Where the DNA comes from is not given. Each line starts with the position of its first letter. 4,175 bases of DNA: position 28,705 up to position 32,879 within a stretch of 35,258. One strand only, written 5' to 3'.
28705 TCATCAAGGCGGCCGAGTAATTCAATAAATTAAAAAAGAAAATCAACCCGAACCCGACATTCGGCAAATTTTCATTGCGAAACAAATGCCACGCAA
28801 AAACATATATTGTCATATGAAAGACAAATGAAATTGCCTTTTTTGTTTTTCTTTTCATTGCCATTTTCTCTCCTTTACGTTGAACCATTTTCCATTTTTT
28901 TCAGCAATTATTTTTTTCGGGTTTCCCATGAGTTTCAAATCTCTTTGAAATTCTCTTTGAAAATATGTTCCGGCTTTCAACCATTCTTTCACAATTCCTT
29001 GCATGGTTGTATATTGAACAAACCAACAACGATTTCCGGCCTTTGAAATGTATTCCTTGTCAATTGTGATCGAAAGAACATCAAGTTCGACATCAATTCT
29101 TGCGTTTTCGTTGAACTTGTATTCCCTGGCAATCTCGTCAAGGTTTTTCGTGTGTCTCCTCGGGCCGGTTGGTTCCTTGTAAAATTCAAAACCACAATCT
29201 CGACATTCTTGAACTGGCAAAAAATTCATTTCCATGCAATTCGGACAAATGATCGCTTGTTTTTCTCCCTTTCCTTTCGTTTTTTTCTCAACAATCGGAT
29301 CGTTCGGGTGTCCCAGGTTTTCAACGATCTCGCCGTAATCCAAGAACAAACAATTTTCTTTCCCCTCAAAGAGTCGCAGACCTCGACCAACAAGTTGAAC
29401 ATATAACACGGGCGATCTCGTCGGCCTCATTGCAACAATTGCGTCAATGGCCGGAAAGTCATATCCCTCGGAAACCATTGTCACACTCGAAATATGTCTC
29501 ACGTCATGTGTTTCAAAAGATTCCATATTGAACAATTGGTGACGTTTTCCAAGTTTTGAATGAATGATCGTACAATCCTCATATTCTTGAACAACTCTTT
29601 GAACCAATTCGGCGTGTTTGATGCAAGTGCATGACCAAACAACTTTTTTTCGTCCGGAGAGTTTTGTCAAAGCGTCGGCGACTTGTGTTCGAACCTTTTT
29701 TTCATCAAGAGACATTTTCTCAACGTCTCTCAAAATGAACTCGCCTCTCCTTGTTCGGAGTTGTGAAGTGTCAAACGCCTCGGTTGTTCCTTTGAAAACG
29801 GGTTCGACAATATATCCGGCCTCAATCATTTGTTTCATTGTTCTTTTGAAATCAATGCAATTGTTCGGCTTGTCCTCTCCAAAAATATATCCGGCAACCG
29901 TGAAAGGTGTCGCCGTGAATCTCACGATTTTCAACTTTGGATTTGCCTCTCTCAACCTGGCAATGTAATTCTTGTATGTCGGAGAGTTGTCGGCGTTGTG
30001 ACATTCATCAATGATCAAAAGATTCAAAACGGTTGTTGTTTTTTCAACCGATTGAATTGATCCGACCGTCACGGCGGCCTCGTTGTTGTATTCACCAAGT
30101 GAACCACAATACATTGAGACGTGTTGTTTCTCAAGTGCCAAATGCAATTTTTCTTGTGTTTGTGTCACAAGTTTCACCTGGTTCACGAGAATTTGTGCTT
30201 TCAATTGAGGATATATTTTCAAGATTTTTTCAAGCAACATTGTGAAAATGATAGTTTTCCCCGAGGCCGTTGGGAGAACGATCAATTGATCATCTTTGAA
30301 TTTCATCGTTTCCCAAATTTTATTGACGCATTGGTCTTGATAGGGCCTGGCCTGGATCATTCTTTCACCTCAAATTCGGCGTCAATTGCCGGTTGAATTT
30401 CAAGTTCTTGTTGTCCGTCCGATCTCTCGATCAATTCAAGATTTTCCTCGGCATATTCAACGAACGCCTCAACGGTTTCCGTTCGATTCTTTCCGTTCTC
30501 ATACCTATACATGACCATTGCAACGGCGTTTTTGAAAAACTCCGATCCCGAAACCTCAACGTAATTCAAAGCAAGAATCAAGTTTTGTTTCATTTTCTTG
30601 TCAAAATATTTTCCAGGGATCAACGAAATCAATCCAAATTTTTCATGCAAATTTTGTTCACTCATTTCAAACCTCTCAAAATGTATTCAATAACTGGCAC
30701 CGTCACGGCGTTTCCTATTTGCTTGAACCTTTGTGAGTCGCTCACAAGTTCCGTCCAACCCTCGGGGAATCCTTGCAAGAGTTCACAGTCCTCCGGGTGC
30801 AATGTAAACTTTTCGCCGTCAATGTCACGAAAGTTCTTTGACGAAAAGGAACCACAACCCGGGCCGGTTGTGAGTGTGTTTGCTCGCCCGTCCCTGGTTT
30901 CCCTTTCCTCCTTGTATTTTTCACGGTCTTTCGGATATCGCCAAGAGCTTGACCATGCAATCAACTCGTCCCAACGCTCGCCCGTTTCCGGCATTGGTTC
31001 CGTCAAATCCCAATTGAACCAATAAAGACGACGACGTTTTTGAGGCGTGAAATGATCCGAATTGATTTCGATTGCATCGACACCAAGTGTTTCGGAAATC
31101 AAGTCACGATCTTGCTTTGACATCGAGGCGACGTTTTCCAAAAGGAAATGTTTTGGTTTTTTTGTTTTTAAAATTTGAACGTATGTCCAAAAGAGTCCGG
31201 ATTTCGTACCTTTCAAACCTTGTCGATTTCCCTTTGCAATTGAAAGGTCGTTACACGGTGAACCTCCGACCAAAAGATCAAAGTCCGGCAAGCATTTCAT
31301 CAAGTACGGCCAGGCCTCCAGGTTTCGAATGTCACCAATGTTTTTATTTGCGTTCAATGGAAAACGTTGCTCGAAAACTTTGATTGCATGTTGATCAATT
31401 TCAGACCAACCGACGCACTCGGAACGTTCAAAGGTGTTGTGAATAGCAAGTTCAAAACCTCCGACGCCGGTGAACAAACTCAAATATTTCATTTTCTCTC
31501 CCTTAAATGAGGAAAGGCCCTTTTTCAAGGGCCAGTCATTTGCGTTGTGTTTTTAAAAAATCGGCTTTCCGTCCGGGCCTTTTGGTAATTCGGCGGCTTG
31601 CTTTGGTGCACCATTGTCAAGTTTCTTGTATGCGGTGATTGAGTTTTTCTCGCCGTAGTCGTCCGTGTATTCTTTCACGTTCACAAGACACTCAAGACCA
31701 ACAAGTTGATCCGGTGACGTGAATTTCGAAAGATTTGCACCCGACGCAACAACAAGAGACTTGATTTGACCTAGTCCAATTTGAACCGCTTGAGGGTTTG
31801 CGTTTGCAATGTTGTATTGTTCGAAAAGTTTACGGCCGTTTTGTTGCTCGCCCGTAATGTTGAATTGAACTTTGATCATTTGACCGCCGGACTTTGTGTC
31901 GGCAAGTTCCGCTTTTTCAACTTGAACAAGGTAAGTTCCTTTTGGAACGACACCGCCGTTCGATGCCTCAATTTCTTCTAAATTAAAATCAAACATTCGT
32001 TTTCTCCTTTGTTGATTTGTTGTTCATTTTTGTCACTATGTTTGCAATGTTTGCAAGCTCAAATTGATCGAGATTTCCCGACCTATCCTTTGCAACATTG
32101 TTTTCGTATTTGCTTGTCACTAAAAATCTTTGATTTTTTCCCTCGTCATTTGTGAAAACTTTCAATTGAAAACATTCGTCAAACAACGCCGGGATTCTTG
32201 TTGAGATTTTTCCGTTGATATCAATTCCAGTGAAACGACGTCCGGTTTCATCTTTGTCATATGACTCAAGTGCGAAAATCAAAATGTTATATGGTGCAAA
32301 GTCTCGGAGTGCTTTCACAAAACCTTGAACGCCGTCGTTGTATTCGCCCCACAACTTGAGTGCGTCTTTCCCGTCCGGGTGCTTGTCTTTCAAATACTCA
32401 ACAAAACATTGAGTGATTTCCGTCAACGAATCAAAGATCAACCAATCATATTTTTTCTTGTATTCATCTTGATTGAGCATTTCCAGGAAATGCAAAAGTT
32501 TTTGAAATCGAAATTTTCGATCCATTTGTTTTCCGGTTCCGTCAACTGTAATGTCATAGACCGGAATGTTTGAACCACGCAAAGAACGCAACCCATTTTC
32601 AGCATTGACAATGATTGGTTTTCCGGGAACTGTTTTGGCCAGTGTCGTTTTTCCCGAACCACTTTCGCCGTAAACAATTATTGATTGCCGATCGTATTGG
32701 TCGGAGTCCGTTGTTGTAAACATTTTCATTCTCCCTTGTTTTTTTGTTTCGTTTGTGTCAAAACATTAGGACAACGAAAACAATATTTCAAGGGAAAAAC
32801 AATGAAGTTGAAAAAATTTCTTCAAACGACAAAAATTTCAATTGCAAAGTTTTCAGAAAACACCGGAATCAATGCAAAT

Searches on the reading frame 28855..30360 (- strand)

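Call 9: search_protein_families(library=pfam, max_evalue=0.001, proteins=[window:28855-30360:-])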
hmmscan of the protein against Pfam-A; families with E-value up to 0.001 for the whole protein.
window:28855-30360:- (501 aa): 4 families
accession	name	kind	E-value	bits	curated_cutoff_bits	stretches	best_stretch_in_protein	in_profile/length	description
PF04851.21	ResIII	-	1.3e-19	71.2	22.5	1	2-153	2-163/164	Type III restriction enzyme, res subunit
PF00270.35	DEAD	-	1.1e-11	45.2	26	1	6-153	2-161/167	DEAD/DEAH box helicase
PF00271.37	Helicase_C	-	1.7e-10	41.6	23.5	1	233-329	11-108/110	Helicase conserved C-terminal domain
PF18766.7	SWI2_SNF2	-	6.6e-07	29.6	26.7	1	8-199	2-200/221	SWI2/SNF2 ATPase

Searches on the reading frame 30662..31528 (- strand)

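Call 9: search_protein_families(library=pfam, max_evalue=0.001, proteins=[window:30662-31528:-])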
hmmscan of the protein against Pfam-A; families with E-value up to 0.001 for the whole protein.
window:30662-31528:- (288 aa): 1 family
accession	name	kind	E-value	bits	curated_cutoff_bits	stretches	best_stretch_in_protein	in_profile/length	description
PF00145.23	DNA_methylase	-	6.1e-46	157.8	22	2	13-142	1-120/324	C-5 cytosine-specific DNA methylase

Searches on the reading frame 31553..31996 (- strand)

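Call 86: search_protein_families(library=pfam, max_evalue=0.001, proteins=[window:31553-31996:-])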
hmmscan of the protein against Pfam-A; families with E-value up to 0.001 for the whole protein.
window:31553-31996:- (147 aa): 1 family
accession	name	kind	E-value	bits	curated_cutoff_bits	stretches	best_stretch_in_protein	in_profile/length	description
PF05037.18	DUF669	-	5.9e-14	52.8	21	1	10-131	7-136/138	Protein of unknown function (DUF669)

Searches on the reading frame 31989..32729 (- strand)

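Call 86: search_protein_families(library=pfam, max_evalue=0.001, proteins=[window:31989-32729:-])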
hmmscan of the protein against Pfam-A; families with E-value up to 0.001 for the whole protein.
window:31989-32729:- (246 aa): 2 families
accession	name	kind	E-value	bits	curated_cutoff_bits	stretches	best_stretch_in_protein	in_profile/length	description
PF13479.12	AAA_24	-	4e-28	99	27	1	15-217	3-195/195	AAA domain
PF13401.12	AAA_22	-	0.00037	21.3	27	1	13-38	4-29/130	AAA domain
